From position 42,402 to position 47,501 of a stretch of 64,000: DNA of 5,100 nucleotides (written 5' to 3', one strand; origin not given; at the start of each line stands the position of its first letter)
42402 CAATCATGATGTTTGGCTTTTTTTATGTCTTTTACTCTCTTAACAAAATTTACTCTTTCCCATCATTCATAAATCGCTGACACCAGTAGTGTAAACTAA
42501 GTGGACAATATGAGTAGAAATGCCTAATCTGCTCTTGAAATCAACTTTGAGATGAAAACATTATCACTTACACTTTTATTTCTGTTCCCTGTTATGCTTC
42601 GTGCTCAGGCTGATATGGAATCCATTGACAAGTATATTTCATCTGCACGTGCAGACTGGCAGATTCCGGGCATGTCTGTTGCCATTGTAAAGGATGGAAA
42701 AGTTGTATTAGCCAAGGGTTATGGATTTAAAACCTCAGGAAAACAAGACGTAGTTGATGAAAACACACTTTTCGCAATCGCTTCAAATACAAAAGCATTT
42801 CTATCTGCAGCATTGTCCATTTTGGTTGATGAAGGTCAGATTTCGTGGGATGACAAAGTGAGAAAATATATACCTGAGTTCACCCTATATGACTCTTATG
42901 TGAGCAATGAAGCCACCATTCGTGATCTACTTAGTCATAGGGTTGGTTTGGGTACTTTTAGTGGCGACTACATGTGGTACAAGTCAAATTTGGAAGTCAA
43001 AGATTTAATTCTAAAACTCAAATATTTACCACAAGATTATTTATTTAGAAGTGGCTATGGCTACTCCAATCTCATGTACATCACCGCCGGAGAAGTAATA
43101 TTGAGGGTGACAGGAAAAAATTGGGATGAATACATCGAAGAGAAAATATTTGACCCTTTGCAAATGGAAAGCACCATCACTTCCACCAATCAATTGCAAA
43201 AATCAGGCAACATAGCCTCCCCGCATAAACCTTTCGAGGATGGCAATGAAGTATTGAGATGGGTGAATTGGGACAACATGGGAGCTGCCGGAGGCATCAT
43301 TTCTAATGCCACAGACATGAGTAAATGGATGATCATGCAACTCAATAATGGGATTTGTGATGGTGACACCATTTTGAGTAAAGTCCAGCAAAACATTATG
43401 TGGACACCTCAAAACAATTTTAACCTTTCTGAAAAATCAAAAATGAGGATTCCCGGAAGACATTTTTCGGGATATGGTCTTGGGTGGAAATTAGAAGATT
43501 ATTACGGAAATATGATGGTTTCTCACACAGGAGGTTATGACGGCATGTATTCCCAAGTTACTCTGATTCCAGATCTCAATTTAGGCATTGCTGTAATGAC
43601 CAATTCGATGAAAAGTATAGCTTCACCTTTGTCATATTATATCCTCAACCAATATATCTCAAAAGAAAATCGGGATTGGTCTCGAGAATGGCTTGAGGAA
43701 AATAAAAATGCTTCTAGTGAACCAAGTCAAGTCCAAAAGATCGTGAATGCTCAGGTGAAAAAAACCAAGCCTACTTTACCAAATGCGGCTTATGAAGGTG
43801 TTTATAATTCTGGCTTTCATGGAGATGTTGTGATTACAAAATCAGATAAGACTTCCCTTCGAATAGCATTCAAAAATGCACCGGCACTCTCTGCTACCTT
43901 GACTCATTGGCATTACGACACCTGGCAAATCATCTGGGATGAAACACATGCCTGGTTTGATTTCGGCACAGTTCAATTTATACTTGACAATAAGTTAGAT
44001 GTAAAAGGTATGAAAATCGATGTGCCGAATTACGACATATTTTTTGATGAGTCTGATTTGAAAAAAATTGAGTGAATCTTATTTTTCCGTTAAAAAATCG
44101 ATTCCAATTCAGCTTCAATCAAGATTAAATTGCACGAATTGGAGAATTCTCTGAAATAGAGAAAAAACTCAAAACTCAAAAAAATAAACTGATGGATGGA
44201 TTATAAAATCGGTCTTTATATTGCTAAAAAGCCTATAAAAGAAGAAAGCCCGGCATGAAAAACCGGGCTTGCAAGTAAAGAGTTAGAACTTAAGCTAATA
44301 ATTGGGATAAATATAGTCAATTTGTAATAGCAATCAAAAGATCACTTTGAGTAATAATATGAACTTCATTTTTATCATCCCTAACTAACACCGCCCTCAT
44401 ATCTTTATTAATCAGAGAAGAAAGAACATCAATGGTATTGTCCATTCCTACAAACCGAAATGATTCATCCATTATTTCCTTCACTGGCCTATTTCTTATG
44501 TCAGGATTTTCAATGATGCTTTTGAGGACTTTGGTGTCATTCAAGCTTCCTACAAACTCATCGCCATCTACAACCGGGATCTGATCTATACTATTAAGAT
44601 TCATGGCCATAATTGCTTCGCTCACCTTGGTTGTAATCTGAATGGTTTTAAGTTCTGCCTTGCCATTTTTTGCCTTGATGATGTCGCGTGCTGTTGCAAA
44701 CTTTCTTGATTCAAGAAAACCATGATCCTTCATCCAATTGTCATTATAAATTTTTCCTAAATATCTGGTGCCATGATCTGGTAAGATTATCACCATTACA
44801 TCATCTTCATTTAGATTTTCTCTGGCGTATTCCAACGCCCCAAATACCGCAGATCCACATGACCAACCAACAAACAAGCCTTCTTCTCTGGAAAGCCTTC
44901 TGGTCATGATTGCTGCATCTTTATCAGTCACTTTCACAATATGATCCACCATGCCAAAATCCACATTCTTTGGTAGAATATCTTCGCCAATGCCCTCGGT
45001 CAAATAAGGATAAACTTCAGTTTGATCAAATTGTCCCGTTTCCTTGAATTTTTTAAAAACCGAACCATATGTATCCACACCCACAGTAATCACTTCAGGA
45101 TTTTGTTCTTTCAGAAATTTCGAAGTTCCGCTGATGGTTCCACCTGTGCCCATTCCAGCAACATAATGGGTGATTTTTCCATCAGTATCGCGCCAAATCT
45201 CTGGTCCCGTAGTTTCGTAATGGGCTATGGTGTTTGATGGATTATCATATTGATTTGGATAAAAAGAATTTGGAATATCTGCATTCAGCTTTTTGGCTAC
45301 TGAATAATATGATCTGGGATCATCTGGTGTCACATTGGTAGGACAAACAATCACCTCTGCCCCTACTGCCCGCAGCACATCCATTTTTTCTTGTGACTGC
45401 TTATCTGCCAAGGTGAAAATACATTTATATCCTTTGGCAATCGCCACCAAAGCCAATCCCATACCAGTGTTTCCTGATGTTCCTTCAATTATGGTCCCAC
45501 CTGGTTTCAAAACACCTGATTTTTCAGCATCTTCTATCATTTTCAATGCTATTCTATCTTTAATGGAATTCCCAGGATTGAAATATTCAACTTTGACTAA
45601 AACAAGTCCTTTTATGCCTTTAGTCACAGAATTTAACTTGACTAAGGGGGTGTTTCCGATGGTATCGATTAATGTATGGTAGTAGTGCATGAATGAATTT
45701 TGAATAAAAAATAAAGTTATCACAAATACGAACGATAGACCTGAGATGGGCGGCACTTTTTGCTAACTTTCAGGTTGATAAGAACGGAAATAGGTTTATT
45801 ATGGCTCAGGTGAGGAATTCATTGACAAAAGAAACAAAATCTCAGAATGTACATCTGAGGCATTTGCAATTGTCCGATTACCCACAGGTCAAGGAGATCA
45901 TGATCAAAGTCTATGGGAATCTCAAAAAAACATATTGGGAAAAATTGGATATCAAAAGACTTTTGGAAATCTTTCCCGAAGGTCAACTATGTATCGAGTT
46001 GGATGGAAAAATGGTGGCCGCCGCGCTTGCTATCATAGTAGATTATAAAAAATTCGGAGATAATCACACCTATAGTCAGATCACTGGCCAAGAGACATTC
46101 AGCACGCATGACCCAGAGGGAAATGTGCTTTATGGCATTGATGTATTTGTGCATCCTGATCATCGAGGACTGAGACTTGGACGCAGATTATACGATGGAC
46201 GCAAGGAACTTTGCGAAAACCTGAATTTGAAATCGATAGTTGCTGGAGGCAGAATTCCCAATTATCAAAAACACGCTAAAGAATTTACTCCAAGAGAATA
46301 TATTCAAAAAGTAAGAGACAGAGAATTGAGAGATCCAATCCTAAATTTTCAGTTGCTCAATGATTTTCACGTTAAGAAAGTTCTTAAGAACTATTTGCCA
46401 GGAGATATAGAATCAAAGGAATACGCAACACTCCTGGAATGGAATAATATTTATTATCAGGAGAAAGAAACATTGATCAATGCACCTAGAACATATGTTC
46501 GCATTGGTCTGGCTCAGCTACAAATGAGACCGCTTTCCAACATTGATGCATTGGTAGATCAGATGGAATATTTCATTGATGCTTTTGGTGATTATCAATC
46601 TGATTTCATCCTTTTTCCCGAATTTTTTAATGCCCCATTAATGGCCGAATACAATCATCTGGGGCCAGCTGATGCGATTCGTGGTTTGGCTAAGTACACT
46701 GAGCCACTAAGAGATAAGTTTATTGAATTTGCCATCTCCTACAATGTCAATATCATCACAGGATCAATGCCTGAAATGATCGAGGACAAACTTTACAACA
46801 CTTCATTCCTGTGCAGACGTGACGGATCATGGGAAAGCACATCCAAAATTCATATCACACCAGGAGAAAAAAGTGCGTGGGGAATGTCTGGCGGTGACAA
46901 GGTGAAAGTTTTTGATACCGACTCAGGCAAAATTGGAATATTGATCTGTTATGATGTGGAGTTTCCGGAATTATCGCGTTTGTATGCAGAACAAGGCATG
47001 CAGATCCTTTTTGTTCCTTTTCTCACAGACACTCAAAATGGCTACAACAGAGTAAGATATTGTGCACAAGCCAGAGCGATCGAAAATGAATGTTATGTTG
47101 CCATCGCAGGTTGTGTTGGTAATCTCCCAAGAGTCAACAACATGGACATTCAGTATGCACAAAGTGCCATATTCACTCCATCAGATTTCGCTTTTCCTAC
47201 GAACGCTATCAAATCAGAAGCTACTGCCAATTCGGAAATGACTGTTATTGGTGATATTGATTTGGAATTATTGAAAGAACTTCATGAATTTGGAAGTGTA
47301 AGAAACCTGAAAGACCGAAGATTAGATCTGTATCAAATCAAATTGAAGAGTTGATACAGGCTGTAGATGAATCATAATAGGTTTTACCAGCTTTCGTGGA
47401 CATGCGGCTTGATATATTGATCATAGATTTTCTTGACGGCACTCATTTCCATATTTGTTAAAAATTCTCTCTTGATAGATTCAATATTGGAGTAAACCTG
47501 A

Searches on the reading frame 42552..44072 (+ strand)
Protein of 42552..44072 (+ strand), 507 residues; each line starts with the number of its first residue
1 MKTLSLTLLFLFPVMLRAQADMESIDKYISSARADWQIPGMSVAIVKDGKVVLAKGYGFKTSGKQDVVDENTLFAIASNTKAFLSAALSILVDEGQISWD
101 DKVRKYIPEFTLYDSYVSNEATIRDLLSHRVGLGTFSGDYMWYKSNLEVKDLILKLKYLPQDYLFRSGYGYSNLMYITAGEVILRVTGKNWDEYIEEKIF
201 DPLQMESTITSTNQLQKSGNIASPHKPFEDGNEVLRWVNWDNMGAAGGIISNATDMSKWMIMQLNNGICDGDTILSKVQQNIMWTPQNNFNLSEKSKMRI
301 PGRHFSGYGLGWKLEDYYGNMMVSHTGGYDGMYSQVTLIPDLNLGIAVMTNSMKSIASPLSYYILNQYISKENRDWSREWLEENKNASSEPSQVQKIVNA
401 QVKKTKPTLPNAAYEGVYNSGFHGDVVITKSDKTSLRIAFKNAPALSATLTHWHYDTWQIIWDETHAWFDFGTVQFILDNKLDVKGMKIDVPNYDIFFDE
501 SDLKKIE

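Call 79: search_protein_families(library=pfam, proteins=[window:42552-44072:+], max_evalue=0.00001)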
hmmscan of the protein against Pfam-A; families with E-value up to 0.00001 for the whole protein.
window:42552-44072:+ (507 aa): 2 families
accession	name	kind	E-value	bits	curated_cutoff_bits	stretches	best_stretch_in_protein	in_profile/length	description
PF00144.29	Beta-lactamase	-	9.1e-67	226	27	1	26-357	2-315/329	Beta-lactamase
PF11954.13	DUF3471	-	1.8e-13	51.2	29.3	1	401-500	2-98/103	Domain of unknown function (DUF3471)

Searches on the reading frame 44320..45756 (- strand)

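Call 79: search_protein_families(library=pfam, proteins=[window:44320-45756:-], max_evalue=0.00001)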
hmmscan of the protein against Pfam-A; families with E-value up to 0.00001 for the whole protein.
window:44320-45756:- (479 aa): 2 families
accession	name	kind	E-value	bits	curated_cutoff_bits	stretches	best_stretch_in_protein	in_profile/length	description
PF00291.31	PALP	-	7.6e-74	249.1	35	1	31-327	3-295/295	Pyridoxal-phosphate dependent enzyme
PF00571.33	CBS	-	1.1e-09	39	24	0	368-415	8-56/57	CBS domain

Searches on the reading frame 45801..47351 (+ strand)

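Call 79: search_protein_families(library=pfam, proteins=[window:45801-47351:+], max_evalue=0.00001)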
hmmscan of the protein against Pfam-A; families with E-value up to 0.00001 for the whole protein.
window:45801-47351:+ (517 aa): 2 families
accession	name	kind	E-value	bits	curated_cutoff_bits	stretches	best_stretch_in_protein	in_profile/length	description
PF00795.27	CN_hydrolase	-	2e-35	122.8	23.2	1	238-494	3-254/256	Carbon-nitrogen hydrolase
PF00583.31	Acetyltransf_1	-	3.3e-07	31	20.7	1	43-154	17-104/116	Acetyltransferase (GNAT) family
